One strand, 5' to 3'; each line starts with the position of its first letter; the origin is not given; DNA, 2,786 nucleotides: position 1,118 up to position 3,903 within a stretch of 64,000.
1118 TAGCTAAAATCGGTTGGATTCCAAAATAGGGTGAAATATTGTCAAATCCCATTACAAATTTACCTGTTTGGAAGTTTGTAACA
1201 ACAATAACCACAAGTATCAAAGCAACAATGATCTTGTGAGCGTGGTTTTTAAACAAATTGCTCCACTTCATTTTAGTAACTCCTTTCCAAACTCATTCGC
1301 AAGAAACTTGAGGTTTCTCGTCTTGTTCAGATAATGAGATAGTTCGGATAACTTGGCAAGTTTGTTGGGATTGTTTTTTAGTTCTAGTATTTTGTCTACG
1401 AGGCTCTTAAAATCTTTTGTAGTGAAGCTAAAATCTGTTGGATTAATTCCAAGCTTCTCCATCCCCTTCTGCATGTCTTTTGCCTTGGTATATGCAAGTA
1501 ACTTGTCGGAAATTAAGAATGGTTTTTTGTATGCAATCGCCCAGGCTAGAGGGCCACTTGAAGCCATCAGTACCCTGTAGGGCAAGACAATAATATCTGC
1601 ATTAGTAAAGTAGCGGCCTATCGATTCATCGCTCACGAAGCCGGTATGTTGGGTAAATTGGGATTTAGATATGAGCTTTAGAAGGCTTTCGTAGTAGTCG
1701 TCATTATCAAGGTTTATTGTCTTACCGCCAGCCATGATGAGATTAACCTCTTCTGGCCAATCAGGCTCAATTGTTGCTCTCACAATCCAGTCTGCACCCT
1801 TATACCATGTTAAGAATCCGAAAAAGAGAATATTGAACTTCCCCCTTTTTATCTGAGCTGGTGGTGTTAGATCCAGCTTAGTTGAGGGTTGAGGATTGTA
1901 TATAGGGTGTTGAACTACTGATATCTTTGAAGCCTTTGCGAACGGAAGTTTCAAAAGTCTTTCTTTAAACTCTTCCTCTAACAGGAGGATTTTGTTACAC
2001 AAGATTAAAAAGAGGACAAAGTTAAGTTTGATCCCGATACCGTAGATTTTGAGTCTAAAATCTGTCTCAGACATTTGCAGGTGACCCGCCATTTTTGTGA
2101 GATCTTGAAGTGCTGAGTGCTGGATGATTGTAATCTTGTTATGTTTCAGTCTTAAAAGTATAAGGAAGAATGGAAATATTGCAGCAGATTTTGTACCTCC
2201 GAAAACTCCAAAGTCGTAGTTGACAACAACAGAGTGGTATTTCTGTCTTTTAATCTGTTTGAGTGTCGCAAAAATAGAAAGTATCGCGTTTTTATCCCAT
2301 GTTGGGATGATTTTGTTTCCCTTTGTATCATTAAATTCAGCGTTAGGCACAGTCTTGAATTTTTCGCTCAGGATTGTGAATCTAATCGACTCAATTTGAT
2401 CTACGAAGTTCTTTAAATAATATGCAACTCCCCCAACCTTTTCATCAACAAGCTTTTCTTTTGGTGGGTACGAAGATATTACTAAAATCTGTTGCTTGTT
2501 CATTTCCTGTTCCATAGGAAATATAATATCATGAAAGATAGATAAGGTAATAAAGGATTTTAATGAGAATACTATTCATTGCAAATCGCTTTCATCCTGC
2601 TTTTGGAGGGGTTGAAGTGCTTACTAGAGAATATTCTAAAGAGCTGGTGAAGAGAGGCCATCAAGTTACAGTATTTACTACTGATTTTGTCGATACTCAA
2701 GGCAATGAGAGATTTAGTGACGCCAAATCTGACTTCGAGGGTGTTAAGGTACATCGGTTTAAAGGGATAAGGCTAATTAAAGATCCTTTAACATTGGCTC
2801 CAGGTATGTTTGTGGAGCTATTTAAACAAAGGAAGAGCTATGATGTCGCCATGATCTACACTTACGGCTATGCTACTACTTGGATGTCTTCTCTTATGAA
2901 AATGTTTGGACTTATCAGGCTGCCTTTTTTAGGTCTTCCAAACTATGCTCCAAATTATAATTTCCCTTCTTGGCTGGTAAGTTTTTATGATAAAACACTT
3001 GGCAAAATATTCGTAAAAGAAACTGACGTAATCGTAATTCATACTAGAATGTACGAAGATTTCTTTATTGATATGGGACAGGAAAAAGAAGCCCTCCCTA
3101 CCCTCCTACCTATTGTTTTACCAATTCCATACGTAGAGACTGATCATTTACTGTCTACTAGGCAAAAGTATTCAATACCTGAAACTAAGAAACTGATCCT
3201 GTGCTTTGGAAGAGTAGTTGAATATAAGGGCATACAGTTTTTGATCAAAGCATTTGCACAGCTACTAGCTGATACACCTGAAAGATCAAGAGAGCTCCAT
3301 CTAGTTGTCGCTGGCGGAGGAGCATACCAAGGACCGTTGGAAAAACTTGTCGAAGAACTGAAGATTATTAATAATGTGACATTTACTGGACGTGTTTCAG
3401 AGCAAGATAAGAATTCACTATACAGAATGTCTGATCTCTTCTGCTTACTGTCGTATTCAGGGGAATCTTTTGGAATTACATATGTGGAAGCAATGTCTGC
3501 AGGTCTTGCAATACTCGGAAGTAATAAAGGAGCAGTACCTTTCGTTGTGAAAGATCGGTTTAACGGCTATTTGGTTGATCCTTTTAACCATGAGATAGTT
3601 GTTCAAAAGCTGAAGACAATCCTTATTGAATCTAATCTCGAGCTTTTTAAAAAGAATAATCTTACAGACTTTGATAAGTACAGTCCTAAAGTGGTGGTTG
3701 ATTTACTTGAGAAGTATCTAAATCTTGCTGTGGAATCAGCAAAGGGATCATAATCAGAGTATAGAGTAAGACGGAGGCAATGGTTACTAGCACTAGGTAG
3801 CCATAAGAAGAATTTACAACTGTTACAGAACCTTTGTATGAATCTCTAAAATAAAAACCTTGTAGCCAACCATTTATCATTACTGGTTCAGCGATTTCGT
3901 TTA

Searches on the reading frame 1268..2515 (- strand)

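Call 68: search_protein_families(library=pfam, proteins=[window:1268-2515:-], max_evalue=0.0001)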
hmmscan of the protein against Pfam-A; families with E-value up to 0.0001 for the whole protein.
window:1268-2515:- (415 aa): 2 families
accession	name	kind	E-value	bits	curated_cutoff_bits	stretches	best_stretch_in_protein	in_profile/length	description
PF13692.12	Glyco_trans_1_4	-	1e-07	32.8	27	1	227-379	2-139/142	Glycosyl transferases group 1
PF00534.26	Glycos_transf_1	-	6e-07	29.6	26.4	1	222-391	11-167/172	Glycosyl transferases group 1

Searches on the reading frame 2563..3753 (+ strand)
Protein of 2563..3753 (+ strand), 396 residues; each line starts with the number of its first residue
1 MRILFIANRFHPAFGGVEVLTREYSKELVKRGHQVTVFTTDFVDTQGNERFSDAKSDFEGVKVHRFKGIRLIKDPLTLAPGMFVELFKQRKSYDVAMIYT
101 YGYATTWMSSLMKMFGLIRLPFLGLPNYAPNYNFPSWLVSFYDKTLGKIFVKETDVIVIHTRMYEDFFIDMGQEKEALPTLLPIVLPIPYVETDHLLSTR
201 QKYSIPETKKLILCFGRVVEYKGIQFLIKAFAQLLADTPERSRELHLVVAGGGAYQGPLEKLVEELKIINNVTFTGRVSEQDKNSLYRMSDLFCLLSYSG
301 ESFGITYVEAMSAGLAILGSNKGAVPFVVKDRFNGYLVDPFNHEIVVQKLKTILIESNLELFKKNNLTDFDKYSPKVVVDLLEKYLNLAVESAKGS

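Call 68: search_protein_families(library=pfam, proteins=[window:2563-3753:+], max_evalue=0.0001)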
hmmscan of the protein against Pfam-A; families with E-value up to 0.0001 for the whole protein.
window:2563-3753:+ (396 aa): 5 families
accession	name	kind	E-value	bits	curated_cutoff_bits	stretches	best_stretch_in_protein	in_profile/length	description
PF00534.26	Glycos_transf_1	-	6e-41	140.3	26.4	1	200-358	6-160/172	Glycosyl transferases group 1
PF13692.12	Glyco_trans_1_4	-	5.4e-29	101.7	27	1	210-354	2-140/142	Glycosyl transferases group 1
PF20706.3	GT4-conflict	-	1e-09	38.3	26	1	198-322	187-313/385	Family 4 Glycosyltransferase in conflict systems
PF13439.12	Glyco_transf_4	-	5.5e-09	36.7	28.5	1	14-172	1-153/170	Glycosyltransferase Family 4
PF13579.12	Glyco_trans_4_4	-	1.6e-05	25.7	29.7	1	15-111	1-88/158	Glycosyl transferase 4-like domain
